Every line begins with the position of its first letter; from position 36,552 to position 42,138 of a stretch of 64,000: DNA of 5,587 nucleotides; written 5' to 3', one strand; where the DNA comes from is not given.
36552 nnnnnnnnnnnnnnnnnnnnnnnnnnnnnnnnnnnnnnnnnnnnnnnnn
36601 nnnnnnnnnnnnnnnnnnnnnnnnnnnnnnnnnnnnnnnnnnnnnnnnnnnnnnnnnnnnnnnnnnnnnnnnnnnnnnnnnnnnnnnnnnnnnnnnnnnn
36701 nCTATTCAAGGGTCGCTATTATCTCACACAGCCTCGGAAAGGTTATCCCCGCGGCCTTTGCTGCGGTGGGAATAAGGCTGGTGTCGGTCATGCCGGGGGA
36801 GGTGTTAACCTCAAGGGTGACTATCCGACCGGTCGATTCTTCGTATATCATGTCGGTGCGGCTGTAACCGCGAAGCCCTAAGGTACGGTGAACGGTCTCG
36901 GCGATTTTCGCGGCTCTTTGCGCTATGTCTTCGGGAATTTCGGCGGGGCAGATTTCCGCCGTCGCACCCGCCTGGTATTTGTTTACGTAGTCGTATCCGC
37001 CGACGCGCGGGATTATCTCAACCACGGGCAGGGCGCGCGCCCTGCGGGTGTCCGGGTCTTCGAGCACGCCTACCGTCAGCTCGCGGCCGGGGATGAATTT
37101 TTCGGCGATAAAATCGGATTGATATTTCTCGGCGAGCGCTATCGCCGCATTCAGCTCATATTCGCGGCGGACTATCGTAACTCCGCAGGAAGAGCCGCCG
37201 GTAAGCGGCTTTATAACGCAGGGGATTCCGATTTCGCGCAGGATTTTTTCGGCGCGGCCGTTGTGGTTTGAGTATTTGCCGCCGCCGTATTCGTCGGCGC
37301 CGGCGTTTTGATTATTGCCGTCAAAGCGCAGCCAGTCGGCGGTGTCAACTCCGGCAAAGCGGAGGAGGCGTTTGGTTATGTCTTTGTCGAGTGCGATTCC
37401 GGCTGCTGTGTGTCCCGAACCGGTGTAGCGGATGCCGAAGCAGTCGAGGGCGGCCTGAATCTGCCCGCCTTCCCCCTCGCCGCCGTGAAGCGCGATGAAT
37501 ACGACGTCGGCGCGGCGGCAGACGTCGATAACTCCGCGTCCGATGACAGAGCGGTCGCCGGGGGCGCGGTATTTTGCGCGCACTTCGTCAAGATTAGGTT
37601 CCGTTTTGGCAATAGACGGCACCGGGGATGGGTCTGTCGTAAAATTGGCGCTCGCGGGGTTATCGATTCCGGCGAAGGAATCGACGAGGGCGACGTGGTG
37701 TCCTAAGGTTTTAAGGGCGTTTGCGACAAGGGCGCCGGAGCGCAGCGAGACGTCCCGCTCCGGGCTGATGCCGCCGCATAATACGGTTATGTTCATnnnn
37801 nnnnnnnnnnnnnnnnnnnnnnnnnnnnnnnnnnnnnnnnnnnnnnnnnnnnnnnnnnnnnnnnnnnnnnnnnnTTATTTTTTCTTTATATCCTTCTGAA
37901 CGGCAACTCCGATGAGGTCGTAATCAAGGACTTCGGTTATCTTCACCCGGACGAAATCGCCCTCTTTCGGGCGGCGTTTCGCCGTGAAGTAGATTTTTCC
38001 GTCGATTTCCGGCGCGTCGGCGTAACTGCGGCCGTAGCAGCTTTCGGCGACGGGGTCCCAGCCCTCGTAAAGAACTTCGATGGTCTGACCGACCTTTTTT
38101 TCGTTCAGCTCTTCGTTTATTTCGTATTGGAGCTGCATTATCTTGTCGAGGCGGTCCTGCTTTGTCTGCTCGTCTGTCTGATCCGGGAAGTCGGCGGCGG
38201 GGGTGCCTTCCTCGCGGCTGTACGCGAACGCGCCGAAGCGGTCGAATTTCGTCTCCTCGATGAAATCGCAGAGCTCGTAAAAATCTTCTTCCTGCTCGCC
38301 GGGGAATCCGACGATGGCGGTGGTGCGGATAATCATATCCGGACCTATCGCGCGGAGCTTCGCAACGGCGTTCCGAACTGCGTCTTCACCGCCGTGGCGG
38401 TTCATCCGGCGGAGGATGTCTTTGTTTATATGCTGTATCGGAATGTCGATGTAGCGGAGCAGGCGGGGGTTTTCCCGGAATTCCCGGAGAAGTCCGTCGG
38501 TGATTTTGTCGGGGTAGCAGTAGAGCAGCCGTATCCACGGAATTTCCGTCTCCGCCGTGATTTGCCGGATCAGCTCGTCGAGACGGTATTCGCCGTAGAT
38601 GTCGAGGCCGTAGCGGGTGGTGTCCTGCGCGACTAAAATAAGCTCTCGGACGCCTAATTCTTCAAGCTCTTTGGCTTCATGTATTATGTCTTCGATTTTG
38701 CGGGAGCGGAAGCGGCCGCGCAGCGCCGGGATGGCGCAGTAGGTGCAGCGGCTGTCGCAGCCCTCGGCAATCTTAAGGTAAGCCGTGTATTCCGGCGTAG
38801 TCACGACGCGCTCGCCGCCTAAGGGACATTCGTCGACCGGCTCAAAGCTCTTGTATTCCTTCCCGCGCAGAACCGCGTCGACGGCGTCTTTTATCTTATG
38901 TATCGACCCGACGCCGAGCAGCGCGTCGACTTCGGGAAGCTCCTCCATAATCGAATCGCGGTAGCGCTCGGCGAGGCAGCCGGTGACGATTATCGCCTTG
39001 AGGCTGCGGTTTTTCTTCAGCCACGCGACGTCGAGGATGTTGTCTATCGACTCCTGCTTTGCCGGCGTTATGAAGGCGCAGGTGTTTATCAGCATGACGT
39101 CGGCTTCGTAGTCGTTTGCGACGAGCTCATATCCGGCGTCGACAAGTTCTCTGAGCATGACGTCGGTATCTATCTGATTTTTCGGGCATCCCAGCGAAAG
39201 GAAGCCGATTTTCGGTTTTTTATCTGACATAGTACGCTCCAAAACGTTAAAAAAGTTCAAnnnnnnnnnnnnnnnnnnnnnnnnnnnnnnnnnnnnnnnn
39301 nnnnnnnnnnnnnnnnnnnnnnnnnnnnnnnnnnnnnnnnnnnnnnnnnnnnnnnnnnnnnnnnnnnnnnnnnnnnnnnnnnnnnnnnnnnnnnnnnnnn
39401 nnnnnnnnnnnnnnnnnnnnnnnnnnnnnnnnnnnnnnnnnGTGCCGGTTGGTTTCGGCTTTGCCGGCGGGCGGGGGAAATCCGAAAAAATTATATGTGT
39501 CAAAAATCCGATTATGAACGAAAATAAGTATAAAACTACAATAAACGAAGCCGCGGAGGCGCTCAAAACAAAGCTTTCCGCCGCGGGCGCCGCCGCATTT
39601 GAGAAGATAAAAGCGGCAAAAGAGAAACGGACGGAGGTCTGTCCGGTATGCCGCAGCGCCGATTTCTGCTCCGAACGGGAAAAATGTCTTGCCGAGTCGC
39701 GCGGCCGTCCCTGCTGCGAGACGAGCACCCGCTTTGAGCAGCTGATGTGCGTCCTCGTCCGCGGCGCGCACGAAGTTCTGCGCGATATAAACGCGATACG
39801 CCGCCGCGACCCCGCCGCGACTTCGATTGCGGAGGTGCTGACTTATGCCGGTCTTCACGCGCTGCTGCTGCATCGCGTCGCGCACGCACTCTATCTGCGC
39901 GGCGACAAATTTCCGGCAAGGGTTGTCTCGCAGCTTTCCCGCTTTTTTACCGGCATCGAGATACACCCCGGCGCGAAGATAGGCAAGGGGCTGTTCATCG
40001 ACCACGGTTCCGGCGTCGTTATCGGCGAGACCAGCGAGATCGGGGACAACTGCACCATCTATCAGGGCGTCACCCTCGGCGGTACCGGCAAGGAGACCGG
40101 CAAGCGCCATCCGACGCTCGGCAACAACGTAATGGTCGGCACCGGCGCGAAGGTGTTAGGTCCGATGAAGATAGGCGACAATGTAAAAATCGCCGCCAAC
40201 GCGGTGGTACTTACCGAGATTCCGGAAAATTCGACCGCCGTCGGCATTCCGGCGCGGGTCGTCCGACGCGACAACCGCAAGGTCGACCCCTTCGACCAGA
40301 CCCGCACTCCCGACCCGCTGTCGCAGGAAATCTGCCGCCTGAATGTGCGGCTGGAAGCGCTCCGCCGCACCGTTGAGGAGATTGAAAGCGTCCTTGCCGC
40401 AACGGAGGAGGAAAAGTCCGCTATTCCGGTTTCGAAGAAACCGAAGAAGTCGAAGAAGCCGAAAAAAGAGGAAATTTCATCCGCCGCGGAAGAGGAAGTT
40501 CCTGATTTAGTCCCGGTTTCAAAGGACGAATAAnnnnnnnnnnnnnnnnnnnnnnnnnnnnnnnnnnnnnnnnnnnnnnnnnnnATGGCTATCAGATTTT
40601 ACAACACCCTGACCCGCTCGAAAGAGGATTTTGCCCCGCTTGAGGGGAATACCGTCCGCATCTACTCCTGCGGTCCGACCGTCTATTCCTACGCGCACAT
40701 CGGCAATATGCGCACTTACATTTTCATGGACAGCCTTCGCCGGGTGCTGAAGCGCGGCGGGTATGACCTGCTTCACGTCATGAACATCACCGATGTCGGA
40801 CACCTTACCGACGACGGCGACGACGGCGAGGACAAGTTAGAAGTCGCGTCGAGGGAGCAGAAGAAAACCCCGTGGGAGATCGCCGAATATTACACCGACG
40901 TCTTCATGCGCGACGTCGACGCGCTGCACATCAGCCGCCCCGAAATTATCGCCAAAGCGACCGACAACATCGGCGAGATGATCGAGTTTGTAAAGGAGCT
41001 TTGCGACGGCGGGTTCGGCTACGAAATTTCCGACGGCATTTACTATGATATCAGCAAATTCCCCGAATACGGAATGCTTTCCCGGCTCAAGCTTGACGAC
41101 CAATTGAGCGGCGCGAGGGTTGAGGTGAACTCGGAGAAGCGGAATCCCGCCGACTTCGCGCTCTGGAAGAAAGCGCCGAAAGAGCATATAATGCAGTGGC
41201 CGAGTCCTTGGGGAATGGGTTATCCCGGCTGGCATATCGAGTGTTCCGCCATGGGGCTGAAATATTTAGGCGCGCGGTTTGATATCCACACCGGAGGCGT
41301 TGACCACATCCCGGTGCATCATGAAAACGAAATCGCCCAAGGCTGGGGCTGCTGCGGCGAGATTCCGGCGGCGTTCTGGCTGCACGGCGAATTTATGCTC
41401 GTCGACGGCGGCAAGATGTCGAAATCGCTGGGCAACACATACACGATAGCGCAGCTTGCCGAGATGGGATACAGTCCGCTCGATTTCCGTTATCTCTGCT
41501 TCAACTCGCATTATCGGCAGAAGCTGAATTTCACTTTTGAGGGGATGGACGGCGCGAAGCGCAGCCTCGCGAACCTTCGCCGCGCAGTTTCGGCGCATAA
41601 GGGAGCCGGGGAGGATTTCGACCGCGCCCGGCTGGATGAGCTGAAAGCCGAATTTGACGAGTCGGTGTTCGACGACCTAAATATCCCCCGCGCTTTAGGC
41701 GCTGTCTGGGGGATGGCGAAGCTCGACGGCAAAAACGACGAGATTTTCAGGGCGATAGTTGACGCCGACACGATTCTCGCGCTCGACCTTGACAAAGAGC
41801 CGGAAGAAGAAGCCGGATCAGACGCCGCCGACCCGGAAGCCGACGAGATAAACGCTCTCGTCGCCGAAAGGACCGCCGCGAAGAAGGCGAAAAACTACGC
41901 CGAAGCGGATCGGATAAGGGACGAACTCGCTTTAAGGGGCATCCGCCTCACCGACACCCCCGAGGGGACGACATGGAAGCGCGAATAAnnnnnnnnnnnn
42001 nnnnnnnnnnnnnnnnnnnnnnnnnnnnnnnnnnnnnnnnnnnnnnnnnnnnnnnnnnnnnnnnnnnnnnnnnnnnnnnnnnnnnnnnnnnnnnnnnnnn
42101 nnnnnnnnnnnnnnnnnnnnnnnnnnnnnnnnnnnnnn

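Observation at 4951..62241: Ten paralogous SBP-like lipoproteins in a housekeeping region, none with a cognate importer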

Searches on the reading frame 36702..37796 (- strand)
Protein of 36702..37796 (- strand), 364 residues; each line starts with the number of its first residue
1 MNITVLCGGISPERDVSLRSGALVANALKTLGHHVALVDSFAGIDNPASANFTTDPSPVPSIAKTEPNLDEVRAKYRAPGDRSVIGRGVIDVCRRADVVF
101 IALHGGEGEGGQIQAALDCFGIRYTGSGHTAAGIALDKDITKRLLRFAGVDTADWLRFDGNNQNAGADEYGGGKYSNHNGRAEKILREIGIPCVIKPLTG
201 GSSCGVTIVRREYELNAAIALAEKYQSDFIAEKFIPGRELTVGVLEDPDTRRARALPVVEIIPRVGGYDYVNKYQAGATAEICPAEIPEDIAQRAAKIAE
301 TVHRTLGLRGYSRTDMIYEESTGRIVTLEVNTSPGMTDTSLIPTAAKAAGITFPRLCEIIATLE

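Call 11: search_protein_families(library=pfam, proteins=[window:36702-37796:-], max_evalue=0.001)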
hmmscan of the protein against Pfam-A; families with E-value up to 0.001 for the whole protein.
window:36702-37796:- (364 aa): 6 families
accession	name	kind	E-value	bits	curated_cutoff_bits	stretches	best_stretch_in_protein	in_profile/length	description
PF07478.18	Dala_Dala_lig_C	-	3e-44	151.4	24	1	178-360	24-202/204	D-ala D-ala ligase C-terminus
PF01820.27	Dala_Dala_lig_N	-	8.7e-20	71.9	34.6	1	2-127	1-121/121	D-ala D-ala ligase N-terminus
PF02222.28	ATP-grasp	-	7e-10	39.3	27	1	181-317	21-148/179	ATP-grasp domain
PF02655.19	ATP-grasp_3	-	1.1e-08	35.7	23.2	1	185-332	26-155/160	ATP-grasp domain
PF13535.11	ATP-grasp_4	-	1.5e-07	31.6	27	1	190-332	2-150/160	ATP-grasp domain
PF02786.22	CPSase_L_D2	-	5e-05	23.4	19.8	1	179-332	27-178/211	Carbamoyl-phosphate synthase L chain, ATP binding domain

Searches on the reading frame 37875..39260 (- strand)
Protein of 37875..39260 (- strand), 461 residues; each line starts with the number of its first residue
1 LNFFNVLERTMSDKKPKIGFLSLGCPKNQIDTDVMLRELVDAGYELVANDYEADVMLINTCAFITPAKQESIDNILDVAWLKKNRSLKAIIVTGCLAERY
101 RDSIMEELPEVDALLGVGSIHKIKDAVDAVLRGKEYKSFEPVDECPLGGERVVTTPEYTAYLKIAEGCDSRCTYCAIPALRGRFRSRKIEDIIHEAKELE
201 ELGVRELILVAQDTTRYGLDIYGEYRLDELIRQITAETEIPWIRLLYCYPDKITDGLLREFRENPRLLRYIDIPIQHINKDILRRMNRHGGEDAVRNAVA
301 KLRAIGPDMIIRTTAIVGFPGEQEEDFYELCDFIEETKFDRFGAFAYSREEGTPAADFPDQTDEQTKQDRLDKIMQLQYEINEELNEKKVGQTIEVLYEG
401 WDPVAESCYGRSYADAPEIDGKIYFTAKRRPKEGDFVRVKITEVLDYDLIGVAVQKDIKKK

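Call 11: search_protein_families(library=pfam, proteins=[window:37875-39260:-], max_evalue=0.001)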
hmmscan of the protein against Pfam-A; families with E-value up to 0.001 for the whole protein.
window:37875-39260:- (461 aa): 4 families
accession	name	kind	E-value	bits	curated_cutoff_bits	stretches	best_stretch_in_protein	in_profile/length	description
PF00919.26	UPF0004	-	2.5e-26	92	27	1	17-116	1-98/98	Uncharacterized protein family UPF0004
PF04055.27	Radical_SAM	-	5.3e-25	88.9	29.5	1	164-334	3-166/166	Radical SAM superfamily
PF18693.7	TRAM_2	-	2.3e-21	76.1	27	1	390-454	1-63/63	TRAM domain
PF01938.26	TRAM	-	0.00029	21.1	21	1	388-454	2-61/61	TRAM domain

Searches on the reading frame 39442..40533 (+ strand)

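Call 11: search_protein_families(library=pfam, proteins=[window:39442-40533:+], max_evalue=0.001)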
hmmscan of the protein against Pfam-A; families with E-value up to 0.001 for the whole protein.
window:39442-40533:+ (363 aa): 2 families
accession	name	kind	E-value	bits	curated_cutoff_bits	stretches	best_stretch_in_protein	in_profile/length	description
PF00132.30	Hexapep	-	1.6e-14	53.3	27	2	223-256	1-34/36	Bacterial transferase hexapeptide (six repeats)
PF14602.12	Hexapep_2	-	6.1e-07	29.5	27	0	226-256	4-32/34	Hexapeptide repeat of succinyl-transferase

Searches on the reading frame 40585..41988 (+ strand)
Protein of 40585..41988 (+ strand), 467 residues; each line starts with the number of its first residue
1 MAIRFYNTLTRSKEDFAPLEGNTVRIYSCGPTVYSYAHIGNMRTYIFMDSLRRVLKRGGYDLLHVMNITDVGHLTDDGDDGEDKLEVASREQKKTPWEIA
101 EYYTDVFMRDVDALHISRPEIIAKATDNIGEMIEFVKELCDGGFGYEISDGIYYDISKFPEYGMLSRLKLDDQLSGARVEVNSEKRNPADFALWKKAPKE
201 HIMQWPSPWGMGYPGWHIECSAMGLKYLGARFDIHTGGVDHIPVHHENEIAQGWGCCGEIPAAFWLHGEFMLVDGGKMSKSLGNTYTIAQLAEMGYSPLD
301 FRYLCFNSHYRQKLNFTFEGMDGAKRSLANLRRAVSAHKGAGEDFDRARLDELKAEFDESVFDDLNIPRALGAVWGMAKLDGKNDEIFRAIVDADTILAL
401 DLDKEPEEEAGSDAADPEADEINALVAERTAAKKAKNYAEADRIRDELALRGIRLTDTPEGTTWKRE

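Call 11: search_protein_families(library=pfam, proteins=[window:40585-41988:+], max_evalue=0.001)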
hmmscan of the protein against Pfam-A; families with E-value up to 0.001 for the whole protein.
window:40585-41988:+ (467 aa): 4 families
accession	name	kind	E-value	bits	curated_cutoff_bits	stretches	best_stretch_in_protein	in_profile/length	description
PF01406.26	tRNA-synt_1e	-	1.2e-91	307.7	27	1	16-325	2-300/301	tRNA synthetases class I (C) catalytic domain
PF09334.17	tRNA-synt_1g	-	3.9e-07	29.6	20.1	0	35-156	12-124/391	tRNA synthetases class I (M)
PF23493.1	CysS_C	-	1.7e-06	28.5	23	1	420-464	6-50/51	Cysteinyl-tRNA ligase anticodon binding domain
PF01921.24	tRNA-synt_1f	-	5.7e-05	22.6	27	0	237-336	240-340/360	tRNA synthetases class I (K)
